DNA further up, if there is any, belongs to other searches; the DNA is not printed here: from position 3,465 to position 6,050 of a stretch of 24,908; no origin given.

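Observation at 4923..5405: PolB3 with a dead proofreading exonuclease but an intact polymerase site, 3 kb from an intact PolB1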

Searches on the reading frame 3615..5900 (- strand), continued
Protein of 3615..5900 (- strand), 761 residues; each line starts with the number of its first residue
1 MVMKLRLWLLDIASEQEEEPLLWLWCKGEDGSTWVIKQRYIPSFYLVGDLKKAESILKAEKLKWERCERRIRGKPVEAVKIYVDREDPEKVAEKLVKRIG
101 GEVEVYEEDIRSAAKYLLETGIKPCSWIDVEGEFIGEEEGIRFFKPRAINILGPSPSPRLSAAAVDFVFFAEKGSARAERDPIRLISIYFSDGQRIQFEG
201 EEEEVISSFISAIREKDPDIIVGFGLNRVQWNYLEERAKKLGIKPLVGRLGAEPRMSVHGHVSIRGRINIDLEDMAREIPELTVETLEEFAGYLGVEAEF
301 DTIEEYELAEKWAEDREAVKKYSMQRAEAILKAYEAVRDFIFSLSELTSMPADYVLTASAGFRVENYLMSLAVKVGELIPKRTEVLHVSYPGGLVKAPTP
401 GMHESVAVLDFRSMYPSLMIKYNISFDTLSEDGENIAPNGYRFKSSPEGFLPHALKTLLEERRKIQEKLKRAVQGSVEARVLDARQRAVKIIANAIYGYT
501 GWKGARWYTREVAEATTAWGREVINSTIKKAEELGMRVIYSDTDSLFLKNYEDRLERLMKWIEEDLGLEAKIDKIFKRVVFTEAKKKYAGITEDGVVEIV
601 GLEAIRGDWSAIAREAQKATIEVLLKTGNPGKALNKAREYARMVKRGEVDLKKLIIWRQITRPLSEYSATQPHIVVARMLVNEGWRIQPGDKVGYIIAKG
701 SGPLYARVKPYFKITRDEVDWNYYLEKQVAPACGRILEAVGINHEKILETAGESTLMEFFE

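Call 38: find_encoding_contigs(protein=P0053, flank=6000, max_places=2)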
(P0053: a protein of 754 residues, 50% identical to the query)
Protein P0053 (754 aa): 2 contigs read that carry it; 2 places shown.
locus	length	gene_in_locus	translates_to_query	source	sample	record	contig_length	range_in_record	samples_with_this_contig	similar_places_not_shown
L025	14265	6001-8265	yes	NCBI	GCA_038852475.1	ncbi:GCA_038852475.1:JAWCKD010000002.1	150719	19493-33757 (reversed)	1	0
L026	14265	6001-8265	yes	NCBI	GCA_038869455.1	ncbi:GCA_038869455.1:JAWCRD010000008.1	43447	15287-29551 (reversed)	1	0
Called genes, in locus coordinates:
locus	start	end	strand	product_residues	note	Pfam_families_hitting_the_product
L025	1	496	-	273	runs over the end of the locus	PF00994:MoCF_biosynth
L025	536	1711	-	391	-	PF04295:GD_AH_second, PF20629:GD_AH_C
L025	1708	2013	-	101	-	PF08666:SAF (weak)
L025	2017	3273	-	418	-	PF09861:Lar_N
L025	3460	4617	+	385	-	PF00266:Aminotran_5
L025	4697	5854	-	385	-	PF00586:AIRS, PF02769:AIRS_C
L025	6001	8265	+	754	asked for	PF03104:DNA_pol_B_exo1, PF00136:DNA_pol_B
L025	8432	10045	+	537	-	-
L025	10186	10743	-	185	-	PF01022:HTH_5 (faint), PF01978:TrmB (weak), PF09339:HTH_IclR (weak), PF12840:HTH_20, PF13404:HTH_AsnC-type, PF13412:HTH_24, PF25212:HVO_A0114 (weak), PF01037:AsnC_trans_reg, +1 more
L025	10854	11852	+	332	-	PF00152:tRNA-synt_2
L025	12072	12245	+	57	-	-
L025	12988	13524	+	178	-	-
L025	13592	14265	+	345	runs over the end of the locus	PF13421:Band_7_1, PF01145:Band_7, PF17032:Zn_ribbon_15 (faint), PF18912:DZR_2 (faint), PF24463:DUF7577 (faint), PF12773:DZR, PF13240:Zn_Ribbon_1, PF13248:Zn_ribbon_3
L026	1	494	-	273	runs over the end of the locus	PF00994:MoCF_biosynth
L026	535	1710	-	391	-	PF04295:GD_AH_second, PF20629:GD_AH_C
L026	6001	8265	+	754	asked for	PF03104:DNA_pol_B_exo1, PF00136:DNA_pol_B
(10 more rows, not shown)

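Call 39: find_encoding_contigs(protein=P0101, flank=6000, max_places=3)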
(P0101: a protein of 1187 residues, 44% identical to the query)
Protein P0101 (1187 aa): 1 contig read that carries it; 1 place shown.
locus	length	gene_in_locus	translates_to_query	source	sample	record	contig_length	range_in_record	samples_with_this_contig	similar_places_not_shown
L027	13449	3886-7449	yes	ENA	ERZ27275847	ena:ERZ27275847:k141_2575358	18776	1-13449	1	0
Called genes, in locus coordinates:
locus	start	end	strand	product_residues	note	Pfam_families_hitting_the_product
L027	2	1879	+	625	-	?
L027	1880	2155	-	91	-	-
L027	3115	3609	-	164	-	-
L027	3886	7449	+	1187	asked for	PF03104:DNA_pol_B_exo1, PF00136:DNA_pol_B, PF01368:DHH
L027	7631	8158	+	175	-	PF00149:Metallophos, PF12850:Metallophos_2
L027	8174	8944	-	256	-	PF01555:N6_N4_Mtase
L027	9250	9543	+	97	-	-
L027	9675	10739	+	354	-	PF00528:BPD_transp_1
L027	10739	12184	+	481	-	PF00528:BPD_transp_1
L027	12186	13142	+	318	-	PF02463:SMC_N (weak), PF00005:ABC_tran, PF13304:AAA_21, PF08352:oligo_HPY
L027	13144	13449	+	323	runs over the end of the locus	PF00005:ABC_tran, PF08352:oligo_HPY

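Call 40: find_encoding_contigs(protein=P0001, flank=8000, max_places=2)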
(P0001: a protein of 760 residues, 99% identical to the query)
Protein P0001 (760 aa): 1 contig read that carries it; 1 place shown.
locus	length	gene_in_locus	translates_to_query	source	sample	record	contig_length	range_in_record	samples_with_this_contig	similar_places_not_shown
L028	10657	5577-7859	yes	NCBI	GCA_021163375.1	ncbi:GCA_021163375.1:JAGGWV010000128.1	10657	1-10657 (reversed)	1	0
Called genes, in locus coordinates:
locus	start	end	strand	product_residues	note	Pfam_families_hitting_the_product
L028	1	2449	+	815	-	PF03104:DNA_pol_B_exo1, PF13482:RNase_H_2 (weak), PF00136:DNA_pol_B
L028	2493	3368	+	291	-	PF00701:DHDPS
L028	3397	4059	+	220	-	PF00753:Lactamase_B, PF23023:Anti-Pycsar_Apyc1 (weak), PF12706:Lactamase_B_2 (weak)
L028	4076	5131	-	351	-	PF04014:MazE_antitoxin (weak)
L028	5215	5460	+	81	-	-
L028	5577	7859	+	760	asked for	PF03104:DNA_pol_B_exo1, PF00136:DNA_pol_B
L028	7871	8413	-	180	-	PF09918:DUF2148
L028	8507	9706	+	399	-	PF01368:DHH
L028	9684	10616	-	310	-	PF00288:GHMP_kinases_N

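Call 41: find_encoding_contigs(protein=P0002, flank=8000, max_places=2)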
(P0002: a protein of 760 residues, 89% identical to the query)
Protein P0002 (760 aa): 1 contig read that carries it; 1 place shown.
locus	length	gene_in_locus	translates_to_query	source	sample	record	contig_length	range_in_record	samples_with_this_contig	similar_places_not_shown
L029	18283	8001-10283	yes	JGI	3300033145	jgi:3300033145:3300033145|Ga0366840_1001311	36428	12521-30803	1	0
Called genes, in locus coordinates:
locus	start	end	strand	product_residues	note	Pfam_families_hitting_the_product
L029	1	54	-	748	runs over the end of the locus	PF26314:MptA_B_family, PF09594:GT87 (weak), PF05007:Mannosyl_trans (weak)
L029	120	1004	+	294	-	PF00491:Arginase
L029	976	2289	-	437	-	PF13847:Methyltransf_31 (faint), PF01189:Methyltr_RsmB-F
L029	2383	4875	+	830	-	PF03104:DNA_pol_B_exo1, PF13482:RNase_H_2 (weak), PF00136:DNA_pol_B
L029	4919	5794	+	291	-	PF00701:DHDPS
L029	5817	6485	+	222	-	PF00753:Lactamase_B, PF23023:Anti-Pycsar_Apyc1 (weak), PF12706:Lactamase_B_2 (weak)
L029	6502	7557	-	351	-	PF04014:MazE_antitoxin (weak)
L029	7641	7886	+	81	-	-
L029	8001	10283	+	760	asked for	PF03104:DNA_pol_B_exo1, PF00136:DNA_pol_B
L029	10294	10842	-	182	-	PF09918:DUF2148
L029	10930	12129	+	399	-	PF01368:DHH (weak)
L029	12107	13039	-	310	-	PF00288:GHMP_kinases_N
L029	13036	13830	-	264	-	-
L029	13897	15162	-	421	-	PF03463:eRF1_1, PF18854:baeRF_family10, PF18859:acVLRF1, PF03464:eRF1_2, PF03465:eRF1_3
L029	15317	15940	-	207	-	PF13238:AAA_18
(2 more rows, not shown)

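Call 49: find_encoding_contigs(protein=P0090, flank=5000, max_places=1)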
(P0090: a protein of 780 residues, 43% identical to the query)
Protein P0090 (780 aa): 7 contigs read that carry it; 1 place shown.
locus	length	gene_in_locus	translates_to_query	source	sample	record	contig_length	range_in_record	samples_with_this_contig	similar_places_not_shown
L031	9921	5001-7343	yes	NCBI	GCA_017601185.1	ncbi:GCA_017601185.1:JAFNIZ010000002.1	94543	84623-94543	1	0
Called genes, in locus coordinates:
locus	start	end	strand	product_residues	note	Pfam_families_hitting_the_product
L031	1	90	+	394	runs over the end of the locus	PF07690:MFS_1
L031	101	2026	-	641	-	PF00456:Transketolase_N, PF00676:E1_dh (faint), PF02779:Transket_pyr, PF02780:Transketolase_C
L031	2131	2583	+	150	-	PF00903:Glyoxalase, PF13669:Glyoxalase_4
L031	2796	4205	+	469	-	PF02056:Glyco_hydro_4, PF11975:Glyco_hydro_4C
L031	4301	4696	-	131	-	PF01850:PIN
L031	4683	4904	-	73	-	-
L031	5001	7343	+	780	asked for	PF03104:DNA_pol_B_exo1, PF00136:DNA_pol_B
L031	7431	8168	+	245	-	PF01909:NTP_transf_2, PF18765:Polbeta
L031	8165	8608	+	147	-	PF05168:HEPN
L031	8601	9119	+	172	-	PF13420:Acetyltransf_4, PF13527:Acetyltransf_9 (faint), PF13673:Acetyltransf_10, PF00583:Acetyltransf_1, PF13508:Acetyltransf_7, PF08445:FR47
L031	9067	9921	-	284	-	PF13635:DUF4143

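Call 52: find_encoding_contigs(protein=P0073, flank=5000, max_places=2)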
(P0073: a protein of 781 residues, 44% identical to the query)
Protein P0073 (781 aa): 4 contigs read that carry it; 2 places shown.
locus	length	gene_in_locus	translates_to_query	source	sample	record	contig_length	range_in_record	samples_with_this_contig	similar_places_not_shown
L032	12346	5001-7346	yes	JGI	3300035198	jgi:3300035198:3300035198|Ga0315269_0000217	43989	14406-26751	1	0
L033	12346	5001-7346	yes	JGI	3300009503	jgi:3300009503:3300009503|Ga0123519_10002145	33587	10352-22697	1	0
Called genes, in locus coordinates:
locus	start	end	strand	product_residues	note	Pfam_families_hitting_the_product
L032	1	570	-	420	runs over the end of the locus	PF02589:LUD_dom, PF14691:Fer4_20 (faint), PF13746:Fer4_18 (faint), PF12838:Fer4_7, PF13183:Fer4_8, PF13187:Fer4_9 (weak), PF13237:Fer4_10 (weak), PF13534:Fer4_17, +5 more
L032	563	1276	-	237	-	PF02754:CCG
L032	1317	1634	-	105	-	PF07760:DUF1616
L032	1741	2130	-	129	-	-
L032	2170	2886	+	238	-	PF00149:Metallophos (faint)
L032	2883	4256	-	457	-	PF00890:FAD_binding_2 (faint), PF01134:GIDA (faint), PF01266:DAO (faint), PF03486:HI0933_like (weak), PF05834:Lycopene_cycl (faint), PF07992:Pyr_redox_2 (faint), PF13450:NAD_binding_8 (faint), PF21688:FAD-depend_C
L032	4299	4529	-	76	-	-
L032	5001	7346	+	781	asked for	PF03104:DNA_pol_B_exo1, PF00136:DNA_pol_B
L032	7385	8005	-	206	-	PF13240:Zn_Ribbon_1 (weak)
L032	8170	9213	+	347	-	PF14520:HHH_5, PF10391:DNA_pol_lambd_f (faint), PF00154:RecA_N, PF13481:AAA_25 (weak), PF08423:Rad51, PF06745:ATPase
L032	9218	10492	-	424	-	PF12704:MacB_PCD, PF02687:FtsX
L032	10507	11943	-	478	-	PF10633:NPCBM_assoc (faint)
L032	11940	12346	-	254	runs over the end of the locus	PF00005:ABC_tran, PF02463:SMC_N, PF13304:AAA_21 (faint)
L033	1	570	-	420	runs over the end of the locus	PF02589:LUD_dom, PF14691:Fer4_20 (faint), PF13746:Fer4_18 (faint), PF12838:Fer4_7, PF13183:Fer4_8, PF13187:Fer4_9 (weak), PF13237:Fer4_10 (weak), PF13534:Fer4_17, +5 more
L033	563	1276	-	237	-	PF02754:CCG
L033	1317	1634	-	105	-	PF07760:DUF1616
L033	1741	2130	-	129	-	-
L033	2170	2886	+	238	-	PF00149:Metallophos (faint)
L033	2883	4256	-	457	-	PF00890:FAD_binding_2 (faint), PF01134:GIDA (faint), PF01266:DAO (faint), PF03486:HI0933_like (weak), PF05834:Lycopene_cycl (faint), PF07992:Pyr_redox_2 (faint), PF13450:NAD_binding_8 (faint), PF21688:FAD-depend_C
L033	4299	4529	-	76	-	-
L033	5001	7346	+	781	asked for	PF03104:DNA_pol_B_exo1, PF00136:DNA_pol_B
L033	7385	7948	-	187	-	PF13240:Zn_Ribbon_1 (weak)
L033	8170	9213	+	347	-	PF14520:HHH_5, PF10391:DNA_pol_lambd_f (faint), PF00154:RecA_N, PF13481:AAA_25 (weak), PF08423:Rad51, PF06745:ATPase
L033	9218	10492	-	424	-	PF12704:MacB_PCD, PF02687:FtsX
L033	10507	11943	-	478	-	PF10633:NPCBM_assoc (faint)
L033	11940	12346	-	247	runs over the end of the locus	PF00005:ABC_tran, PF02463:SMC_N, PF13304:AAA_21 (faint)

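Call 54: search_protein_representatives(protein=window:3615-5900:-)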
Query: 761 residues. Proteins with E-value up to 0.001 (for the whole library): 14016; up to 1e-10: 8060; up to 1e-30: 1396. The best 150 are listed.
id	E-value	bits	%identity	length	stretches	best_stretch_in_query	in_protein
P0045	7.4e-265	897.1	55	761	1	5-760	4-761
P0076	9.8e-198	675.2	45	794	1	3-760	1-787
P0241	2.7e-196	670.4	44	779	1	7-753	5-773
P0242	4.7e-193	659.7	45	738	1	5-743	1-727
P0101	1.3e-186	638.4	46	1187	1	11-741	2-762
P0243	4.7e-177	606.8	44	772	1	2-743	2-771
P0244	1.5e-168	578.7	43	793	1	3-760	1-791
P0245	1.8e-168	578.5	41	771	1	3-747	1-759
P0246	5.3e-168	576.9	42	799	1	5-759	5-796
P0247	8.9e-168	576.2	40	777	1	4-752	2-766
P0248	6.6e-162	556.7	42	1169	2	62-559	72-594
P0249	1.3e-161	555.8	40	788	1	3-752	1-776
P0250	6.1e-161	553.5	41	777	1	3-746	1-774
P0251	8.3e-159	546.5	40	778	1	4-748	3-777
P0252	4.2e-156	537.6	39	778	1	21-760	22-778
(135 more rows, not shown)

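Call 58: predict_structure(alignment_id=A1)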
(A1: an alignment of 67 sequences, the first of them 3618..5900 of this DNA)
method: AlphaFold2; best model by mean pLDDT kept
length: 761 residues; sequences in the alignment: 67
mean_pLDDT: 91.9   pTM: 0.88
mean pLDDT of the five models: 91.9, 91.5, 91.1, 89.3, 88.9
residues with pLDDT >= 90: 605; 70-90: 131; 50-70: 17; < 50: 8
segments of 3 or more residues with pLDDT < 50: 756-761
pLDDT, mean of each block of 10 residues (from residue 1): 92 88 95 96 95 93 96 96 90 93 93 94 95 95 96 87 97 88 97 97 97 97 95 96 95 88 95 90 86 89 89 95 98 95 95 93 96 96 72 80 95 94 97 96 96 96 93 85 90 92 90 94 95 96 92 94 94 95 87 92 79 95 96 95 93 92 83 93 88 93 92 94 94 92 85 49 37
secondary structure, 60 per line:
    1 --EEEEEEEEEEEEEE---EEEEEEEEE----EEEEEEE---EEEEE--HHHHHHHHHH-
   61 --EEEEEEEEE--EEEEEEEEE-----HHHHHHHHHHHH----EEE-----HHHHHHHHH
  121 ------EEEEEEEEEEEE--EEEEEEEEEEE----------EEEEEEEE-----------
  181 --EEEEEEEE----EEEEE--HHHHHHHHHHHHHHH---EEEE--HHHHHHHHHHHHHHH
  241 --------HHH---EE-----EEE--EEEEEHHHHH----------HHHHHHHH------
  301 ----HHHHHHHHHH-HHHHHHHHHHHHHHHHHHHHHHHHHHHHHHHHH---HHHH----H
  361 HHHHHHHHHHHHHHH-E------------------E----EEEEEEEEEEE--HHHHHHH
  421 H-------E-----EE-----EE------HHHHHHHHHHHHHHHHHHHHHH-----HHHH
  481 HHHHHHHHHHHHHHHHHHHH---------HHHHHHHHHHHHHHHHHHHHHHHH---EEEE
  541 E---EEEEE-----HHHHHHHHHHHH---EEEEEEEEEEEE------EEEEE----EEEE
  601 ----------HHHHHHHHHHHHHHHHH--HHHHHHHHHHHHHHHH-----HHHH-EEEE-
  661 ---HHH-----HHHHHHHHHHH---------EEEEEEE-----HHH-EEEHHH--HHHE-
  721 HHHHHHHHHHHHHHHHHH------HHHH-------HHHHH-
elements in order (helices of 4 or more, strands of 3 or more residues): E3-16 E20-28 E33-39 E43-47 H50-59 E63-71 E74-82 H88-99 E104-106 H112-120 E127-138 E141-151 E162-169 E183-190 E195-199 H202-216 E220-223 H226-240 E262-264 E267-271 H272-276 H287-294 H305-314 H316-348 H352-355 H360-375 E401-411 H414-421 H450-471 H477-500 H510-533 E537-541 E545-549 H555-566 E570-581 E588-592 E597-600 H611-627 H630-645 H651-654 E656-659 H672-682 E692-698 E708-710 H721-738 H745-748 H756-760

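Call 63: fold_search(model_id=the predicted structure, library=pdb)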
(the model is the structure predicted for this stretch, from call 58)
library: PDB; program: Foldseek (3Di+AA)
matches with E <= 10: 992; with E <= 0.001: 287
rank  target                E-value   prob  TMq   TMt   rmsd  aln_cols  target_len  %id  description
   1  5mdn_A                7.4e-65  1.00  0.83  0.83   4.3       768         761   38  Structure of the family B DNA polymerase from the hyperthermophilic archaeon Pyrobaculum calidifontis (released 2016-12-14)
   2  6wya_A                5.0e-58  1.00  0.85  0.86   3.2       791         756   33  RTX (Reverse Transcription Xenopolymerase) in complex with a DNA duplex and dAMPNPP (released 2020-08-19)
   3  4k8x_A                5.2e-58  1.00  0.86  0.86   3.2       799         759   32  Binary complex of 9N DNA polymerase in the replicative state (released 2013-06-26)
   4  6is7_A                1.8e-57  1.00  0.86  0.87   3.1       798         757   31  Structure of 9N-I DNA polymerase incorporation with dA in the active site (released 2019-08-28)
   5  7rsu_A                4.7e-57  1.00  0.86  0.87   3.3       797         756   33  TNA polymerase, n+2 product (released 2021-10-27)
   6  4flu_A                5.2e-57  1.00  0.72  0.72   6.1       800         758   32  Pyrococcus abyssi B family DNA polymerase bound to a dsDNA, in edition mode (released 2012-08-29)
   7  6is7_B                7.0e-57  1.00  0.86  0.87   3.1       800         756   32  Structure of 9N-I DNA polymerase incorporation with dA in the active site (released 2019-08-28)
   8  5vu9_A                8.5e-57  1.00  0.85  0.86   3.4       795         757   33  TNA polymerase, translocated product (released 2017-12-06)
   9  7om3_A                2.0e-56  1.00  0.86  0.87   3.2       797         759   33  Crystal structure of KOD DNA Polymerase in a binary complex with Hypoxanthine containing template (released 2021-10-13)
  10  4flv_A                2.2e-56  1.00  0.72  0.72   6.2       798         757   32  Pyrococcus abyssi B family DNA polymerase bound to a dsDNA, in edition mode (released 2012-08-29)
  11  4fly_A                3.0e-56  1.00  0.72  0.73   6.0       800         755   32  Pyrococcus abyssi B family DNA polymerase bound to a dsDNA, in edition mode (released 2012-08-29)
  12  9oat_A                3.7e-56  1.00  0.85  0.85   3.5       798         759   32  TNA polymerase, 5-270, binary complex (released 2025-12-10)
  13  4flt_A                4.2e-56  1.00  0.72  0.72   6.1       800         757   32  Pyrococcus abyssi B family DNA polymerase bound to a dsDNA, in edition mode (released 2012-08-29)
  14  4flz_A                6.0e-56  1.00  0.71  0.72   6.2       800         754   32  Pyrococcus abyssi B family DNA polymerase bound to a dsDNA, in edition mode (released 2012-08-29)
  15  7tqw_A                8.8e-56  1.00  0.86  0.87   3.5       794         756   33  Kod RSGA incorporating PMT, n+2 (released 2022-08-31)
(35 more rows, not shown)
